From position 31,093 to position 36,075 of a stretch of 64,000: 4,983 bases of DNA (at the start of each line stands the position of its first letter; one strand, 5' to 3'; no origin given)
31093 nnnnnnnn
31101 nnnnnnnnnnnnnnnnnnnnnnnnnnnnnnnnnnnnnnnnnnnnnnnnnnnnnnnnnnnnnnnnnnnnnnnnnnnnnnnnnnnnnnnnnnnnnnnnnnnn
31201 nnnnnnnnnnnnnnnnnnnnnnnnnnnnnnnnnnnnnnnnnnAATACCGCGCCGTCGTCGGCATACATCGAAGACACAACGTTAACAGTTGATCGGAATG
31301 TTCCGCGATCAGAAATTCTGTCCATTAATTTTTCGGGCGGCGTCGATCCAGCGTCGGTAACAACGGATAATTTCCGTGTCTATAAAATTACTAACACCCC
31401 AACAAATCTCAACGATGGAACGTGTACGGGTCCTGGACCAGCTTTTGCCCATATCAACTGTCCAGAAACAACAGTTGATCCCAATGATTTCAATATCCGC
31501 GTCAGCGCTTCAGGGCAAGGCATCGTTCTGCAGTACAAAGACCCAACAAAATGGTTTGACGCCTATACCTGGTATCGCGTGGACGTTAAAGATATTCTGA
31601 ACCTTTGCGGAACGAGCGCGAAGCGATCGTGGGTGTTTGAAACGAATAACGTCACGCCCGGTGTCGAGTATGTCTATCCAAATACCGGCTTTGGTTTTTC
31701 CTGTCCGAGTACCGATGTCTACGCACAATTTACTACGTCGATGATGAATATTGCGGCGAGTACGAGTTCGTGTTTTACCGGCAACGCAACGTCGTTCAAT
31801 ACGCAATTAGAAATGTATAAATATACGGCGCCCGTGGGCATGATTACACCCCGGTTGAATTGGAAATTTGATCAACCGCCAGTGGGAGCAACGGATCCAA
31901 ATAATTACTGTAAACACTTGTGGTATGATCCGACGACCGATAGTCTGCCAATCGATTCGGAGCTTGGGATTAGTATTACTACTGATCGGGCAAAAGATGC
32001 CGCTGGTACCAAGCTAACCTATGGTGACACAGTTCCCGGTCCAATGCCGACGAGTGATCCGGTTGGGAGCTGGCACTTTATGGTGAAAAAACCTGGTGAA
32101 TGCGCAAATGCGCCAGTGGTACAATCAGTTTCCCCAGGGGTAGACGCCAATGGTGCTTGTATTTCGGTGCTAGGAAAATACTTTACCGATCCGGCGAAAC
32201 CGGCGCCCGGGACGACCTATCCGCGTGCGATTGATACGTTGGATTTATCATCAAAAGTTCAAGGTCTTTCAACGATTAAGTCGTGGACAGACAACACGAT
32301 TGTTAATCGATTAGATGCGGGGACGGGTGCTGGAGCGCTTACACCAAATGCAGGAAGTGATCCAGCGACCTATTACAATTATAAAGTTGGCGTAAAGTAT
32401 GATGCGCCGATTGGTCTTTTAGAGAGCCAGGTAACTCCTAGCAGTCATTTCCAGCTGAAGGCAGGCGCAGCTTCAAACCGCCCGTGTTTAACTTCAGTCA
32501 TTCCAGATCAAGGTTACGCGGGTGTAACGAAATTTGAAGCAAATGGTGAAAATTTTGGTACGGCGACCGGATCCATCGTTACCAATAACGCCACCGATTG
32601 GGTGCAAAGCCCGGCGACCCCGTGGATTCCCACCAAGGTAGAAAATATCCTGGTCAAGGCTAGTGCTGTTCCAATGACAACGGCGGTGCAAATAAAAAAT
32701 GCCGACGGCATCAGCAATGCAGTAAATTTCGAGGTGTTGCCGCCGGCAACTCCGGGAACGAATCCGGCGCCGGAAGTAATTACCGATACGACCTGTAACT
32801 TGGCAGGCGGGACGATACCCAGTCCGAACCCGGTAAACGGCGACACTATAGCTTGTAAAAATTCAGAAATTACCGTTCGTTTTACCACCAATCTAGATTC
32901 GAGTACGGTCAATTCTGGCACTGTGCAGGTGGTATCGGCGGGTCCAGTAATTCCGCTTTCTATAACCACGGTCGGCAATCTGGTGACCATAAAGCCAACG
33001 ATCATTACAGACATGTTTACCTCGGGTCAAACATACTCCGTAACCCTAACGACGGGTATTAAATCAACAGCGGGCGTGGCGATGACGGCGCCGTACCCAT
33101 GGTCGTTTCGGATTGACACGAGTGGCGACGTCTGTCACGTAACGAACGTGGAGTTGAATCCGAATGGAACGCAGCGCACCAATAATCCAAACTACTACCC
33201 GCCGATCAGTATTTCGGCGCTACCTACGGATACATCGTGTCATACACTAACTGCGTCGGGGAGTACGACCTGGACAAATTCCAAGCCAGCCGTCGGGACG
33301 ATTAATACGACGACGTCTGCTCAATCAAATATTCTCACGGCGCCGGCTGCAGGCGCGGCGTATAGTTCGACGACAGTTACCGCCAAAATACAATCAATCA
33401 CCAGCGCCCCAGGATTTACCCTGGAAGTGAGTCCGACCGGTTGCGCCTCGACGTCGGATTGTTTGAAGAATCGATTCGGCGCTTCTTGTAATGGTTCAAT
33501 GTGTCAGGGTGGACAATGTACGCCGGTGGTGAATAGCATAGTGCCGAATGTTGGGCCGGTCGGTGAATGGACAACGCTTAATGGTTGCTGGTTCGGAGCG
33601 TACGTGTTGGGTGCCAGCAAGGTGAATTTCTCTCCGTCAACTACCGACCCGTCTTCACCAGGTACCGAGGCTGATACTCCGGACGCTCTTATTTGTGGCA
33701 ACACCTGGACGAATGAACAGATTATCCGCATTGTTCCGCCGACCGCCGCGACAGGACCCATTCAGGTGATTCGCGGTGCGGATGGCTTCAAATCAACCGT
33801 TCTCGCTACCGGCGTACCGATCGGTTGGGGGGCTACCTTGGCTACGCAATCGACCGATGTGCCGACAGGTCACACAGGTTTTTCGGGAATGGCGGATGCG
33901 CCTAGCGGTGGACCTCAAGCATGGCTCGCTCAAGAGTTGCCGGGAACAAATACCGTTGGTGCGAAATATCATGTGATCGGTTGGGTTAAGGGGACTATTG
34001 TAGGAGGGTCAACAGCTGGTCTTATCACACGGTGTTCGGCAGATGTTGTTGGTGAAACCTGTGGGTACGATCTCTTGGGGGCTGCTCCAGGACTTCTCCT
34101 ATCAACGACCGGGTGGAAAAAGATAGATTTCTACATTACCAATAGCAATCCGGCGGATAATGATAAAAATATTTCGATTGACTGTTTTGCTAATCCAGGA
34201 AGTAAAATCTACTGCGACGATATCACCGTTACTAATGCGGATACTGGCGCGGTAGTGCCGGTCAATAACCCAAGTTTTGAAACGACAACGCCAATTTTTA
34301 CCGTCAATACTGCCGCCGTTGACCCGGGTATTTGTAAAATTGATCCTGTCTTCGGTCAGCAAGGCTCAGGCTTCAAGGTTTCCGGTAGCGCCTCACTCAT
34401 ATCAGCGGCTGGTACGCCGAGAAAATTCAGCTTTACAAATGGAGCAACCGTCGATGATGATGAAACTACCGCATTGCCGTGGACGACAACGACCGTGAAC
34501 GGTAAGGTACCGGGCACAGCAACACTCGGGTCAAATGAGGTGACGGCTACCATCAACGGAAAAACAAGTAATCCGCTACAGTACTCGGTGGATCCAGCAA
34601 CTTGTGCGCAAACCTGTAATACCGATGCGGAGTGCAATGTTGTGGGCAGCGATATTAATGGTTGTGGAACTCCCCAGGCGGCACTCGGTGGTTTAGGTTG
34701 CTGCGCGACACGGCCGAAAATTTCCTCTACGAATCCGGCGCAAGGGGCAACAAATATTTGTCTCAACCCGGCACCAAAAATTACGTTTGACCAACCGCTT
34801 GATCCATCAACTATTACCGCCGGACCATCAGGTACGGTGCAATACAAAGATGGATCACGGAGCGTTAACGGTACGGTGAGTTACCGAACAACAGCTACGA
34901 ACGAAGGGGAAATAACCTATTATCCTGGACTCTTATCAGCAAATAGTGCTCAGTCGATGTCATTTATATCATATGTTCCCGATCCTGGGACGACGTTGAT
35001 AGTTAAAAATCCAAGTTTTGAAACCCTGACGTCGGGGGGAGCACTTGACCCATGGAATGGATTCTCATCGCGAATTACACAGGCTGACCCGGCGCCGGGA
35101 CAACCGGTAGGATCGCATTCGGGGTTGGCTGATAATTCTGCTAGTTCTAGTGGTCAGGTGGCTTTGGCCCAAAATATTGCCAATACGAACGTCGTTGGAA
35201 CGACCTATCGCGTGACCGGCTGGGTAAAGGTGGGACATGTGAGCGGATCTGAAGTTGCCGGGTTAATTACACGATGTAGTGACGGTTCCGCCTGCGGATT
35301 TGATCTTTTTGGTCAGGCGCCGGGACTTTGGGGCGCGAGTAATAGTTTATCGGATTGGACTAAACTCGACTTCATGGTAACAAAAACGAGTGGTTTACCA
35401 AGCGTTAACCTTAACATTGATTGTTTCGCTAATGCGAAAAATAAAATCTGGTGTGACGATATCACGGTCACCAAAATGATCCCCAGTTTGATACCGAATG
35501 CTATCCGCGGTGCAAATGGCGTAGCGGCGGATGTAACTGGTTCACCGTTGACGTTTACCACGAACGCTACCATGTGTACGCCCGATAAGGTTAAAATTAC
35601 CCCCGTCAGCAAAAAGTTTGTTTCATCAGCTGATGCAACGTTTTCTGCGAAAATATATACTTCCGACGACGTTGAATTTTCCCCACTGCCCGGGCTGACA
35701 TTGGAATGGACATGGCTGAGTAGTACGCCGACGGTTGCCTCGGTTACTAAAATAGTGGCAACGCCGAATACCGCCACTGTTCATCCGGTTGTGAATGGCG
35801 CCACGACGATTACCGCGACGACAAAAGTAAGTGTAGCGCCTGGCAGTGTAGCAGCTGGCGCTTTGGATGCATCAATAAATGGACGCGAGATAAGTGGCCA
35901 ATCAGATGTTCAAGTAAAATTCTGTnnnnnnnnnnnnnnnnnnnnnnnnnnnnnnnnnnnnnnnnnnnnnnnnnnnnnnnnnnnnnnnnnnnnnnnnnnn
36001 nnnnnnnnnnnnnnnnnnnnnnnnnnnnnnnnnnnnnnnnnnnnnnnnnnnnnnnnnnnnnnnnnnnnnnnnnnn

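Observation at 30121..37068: Giant 2315-aa surface protein with a conjugative-pilin-like (VirB2/TrbC-type) N-terminal anchor inside a core ribosomal/cell-division neighbourhood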

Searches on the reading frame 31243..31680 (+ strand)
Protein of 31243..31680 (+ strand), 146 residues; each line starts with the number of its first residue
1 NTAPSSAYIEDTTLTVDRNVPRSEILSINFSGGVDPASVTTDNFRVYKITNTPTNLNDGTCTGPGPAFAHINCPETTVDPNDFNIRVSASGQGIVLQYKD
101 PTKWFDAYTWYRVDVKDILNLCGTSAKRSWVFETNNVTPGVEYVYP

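Call 69: search_protein_families(library=pfam, proteins=[window:31243-31680:+], max_evalue=1)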
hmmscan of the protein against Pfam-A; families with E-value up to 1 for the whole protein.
seq(146 aa): 1 family
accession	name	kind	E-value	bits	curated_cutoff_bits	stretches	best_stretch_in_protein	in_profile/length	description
PF13205.12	Big_5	-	0.035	15.3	23.6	1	18-134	17-105/105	Bacterial Ig-like domain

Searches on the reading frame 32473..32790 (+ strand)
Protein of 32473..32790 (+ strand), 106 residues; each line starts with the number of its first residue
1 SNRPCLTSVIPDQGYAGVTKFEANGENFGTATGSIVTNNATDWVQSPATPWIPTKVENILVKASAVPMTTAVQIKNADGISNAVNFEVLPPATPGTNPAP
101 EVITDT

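Call 69: search_protein_families(library=pfam, proteins=[window:32473-32790:+], max_evalue=1)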
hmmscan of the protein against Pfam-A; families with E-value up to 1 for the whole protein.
seq(106 aa): 1 family
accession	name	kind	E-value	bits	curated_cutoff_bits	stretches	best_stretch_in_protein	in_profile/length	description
PF02443.22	Circo_capsid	-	0.066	13.9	36.2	1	33-83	160-207/224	Circovirus capsid protein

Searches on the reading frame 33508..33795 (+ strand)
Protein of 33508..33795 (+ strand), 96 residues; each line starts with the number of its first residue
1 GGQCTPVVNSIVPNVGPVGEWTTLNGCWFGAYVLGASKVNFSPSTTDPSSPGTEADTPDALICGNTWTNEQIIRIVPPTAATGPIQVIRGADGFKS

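Call 69: search_protein_families(library=pfam, proteins=[window:33508-33795:+], max_evalue=1)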
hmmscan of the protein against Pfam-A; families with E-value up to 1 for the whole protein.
seq(96 aa): 1 family
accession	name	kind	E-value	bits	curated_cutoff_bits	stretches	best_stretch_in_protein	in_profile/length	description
PF01833.30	TIG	-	0.032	14.7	20.9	1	6-87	1-66/84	IPT/TIG domain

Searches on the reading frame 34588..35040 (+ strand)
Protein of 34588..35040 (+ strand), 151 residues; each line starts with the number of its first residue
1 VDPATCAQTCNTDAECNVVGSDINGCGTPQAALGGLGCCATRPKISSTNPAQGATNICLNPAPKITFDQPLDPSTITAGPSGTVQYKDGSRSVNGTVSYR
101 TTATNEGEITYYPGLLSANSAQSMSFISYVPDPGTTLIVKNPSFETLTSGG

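Call 69: search_protein_families(library=pfam, proteins=[window:34588-35040:+], max_evalue=1)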
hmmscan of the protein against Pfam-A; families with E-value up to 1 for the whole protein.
seq(151 aa): 2 families
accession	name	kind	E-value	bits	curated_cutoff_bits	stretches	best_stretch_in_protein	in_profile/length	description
PF13205.12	Big_5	-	3e-08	34.8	23.6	1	41-99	3-58/105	Bacterial Ig-like domain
PF10644.15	Misat_Tub_SegII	-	0.015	16.1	26.5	1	87-125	30-70/115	Misato Segment II tubulin-like domain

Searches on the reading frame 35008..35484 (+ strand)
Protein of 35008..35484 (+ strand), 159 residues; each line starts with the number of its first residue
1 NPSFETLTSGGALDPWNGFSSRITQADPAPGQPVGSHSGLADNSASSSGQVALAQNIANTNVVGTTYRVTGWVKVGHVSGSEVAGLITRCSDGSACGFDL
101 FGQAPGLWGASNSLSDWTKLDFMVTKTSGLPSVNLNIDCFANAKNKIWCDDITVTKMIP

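Call 48: search_solved_structures(query=A3, max_evalue=10, show_alignments=2)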
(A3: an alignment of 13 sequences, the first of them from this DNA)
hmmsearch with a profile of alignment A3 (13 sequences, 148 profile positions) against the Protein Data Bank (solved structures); distinct sequences matched with E-value up to 10: 1.
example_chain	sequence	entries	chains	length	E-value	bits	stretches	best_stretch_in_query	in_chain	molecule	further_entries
1ja9_A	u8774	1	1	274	1.3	12.1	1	128-145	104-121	1,3,6,8-tetrahydroxynaphthalene reductase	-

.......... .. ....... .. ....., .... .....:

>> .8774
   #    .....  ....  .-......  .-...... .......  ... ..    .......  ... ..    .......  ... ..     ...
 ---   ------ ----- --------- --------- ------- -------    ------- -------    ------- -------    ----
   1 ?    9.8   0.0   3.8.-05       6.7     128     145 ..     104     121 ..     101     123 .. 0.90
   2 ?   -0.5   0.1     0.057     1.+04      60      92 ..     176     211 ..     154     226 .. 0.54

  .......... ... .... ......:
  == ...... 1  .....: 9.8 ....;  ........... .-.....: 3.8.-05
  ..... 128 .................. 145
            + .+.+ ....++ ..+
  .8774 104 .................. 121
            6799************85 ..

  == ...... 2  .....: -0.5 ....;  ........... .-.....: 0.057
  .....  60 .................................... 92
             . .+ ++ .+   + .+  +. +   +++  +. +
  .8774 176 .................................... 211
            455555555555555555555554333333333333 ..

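Call 49: search_protein_families(library=pfam, alignment_id=A3, max_evalue=10)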
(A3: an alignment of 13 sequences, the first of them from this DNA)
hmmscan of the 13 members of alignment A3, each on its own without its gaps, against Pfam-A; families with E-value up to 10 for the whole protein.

A. member 1, seq(159 aa): 1 family
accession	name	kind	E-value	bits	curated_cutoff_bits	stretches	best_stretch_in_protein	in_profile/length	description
PF02018.23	CBM_4_9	-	0.089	13.6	25.9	1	1-135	6-127/136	Carbohydrate binding domain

B. families by the number of members that match (of 13 scanned): 4 families
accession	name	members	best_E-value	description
PF02018.23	CBM_4_9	2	0.076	Carbohydrate binding domain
PF10668.15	Phage_terminase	1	0.095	Phage terminase small subunit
PF09154.16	Alpha-amy_C_pro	1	0.11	Alpha-amylase C-terminal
PF23416.1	DUF7107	1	1.6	Domain of unknown function (DUF7107)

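Call 56: predict_structure(alignment_id=A3)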
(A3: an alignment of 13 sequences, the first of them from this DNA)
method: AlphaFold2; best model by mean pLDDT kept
length: 159 residues; sequences in the alignment: 13
mean_pLDDT: 76.6   pTM: 0.74
mean pLDDT of the five models: 76.6, 76.1, 75.1, 73.1, 72.8
residues with pLDDT >= 90: 35; 70-90: 77; 50-70: 25; < 50: 22
segments of 3 or more residues with pLDDT < 50: 1-14, 29-34
pLDDT, mean of each block of 10 residues (from residue 1): 42 48 55 61 88 86 91 82 87 80 77 78 89 87 90 85
secondary structure, 60 per line:
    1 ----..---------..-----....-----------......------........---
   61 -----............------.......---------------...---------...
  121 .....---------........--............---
elements in order: E23-26 E38-43 E50-57 E66-77 E84-90 E106-108 E118-125 E135-142 E145-156

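Call 59: fold_search(model_id=the predicted structure, library=pdb)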
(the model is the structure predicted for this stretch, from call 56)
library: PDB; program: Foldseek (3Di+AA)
matches with E <= 10: 1398; with E <= 0.001: 33
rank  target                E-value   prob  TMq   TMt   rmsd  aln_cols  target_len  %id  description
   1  3oea_A                4.1e-06  1.00  0.56  0.60   7.7       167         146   11  Crystal structure of the Q121E mutants of C.polysaccharolyticus CBM16-1 bound to cellopentaose (released 2010-08-25)
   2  3oeb_A                5.9e-06  1.00  0.55  0.60   7.1       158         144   13  Crystal structure of the Q121E mutant of C.polysaccharolyticus CBM16-1 bound to mannopentaose (released 2010-08-25)
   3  2zey_A                7.0e-06  1.00  0.55  0.60   6.8       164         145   12  Family 16 carbohydrate binding module (released 2008-03-04)
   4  8ic1_A                1.2e-05  1.00  0.60  0.23   4.8       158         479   19  endo-alpha-D-arabinanase EndoMA1 D51N mutant from Microbacterium arabinogalactanolyticum in complex with arabinooligos (released 2023-08-16)
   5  2zey_B                1.5e-05  1.00  0.56  0.61   5.9       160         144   12  Family 16 carbohydrate binding module (released 2008-03-04)
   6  2y64_A                2.0e-05  1.00  0.51  0.49   6.2       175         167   13  Xylopentaose binding mutated (X-2 L110F) CBM4-2 Carbohydrate Binding Module from a Thermostable Rhodothermus marinus X (released 2012-03-07)
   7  8hhv_A                2.3e-05  1.00  0.58  0.22   5.0       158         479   18  endo-alpha-D-arabinanase EndoMA1 from Microbacterium arabinogalactanolyticum (released 2023-08-16)
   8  2zew_B                2.5e-05  1.00  0.55  0.59   8.2       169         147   11  Family 16 Cabohydrate Binding Domain Module 1 (released 2008-03-04)
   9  8xmz_A                3.0e-05  1.00  0.55  0.62   6.5       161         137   16  Crystal structure of a novel porphyran-binding carbohydrate binding module (released 2024-01-17)
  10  2y6j                  3.3e-05  1.00  0.51  0.49   6.4       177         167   14  X-2 engineered mutated CBM4-2 Carbohydrate Binding Module from a Thermostable Rhodothermus marinus Xylanase (released 2012-03-07)
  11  2zex_B                3.7e-05  1.00  0.54  0.59   7.8       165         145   12  Family 16 carbohydrate binding module (released 2008-03-04)
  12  3jxs_A                3.9e-05  1.00  0.51  0.49   6.0       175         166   14  Crystal structure of XG34, an evolved xyloglucan binding CBM (released 2009-10-27)
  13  9euf_8                4.1e-05  1.00  0.61  0.18   4.9       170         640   13  Cryo-EM structure of Staphylococcus aureus bacteriophage phi812 baseplate in the pre-contraction state - complete (released 2025-04-09)
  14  4xuo_A                4.8e-05  1.00  0.50  0.50   8.5       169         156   15  Structure of the CBM22-1 xylan-binding domain from Paenibacillus barcinonensis Xyn10C (released 2015-06-03)
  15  2y6k_A                5.4e-05  1.00  0.52  0.50   6.0       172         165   14  Xylotetraose bound to X-2 engineered mutated CBM4-2 Carbohydrate Binding Module from a Thermostable Rhodothermus marin (released 2012-03-07)
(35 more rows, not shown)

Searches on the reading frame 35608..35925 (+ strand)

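Call 69: search_protein_families(library=pfam, proteins=[window:35608-35925:+], max_evalue=1)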
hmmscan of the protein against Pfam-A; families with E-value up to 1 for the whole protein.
seq(106 aa): 2 families
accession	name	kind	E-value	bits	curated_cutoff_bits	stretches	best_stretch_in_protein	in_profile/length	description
PF14356.11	DUF4403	-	0.068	12.2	28.3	1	35-81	189-235/425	Domain of unknown function (DUF4403)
PF22969.3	Ig_NUP210_2nd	-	0.16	12.2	27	1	7-44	10-47/109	NUP210 Ig-like domain 2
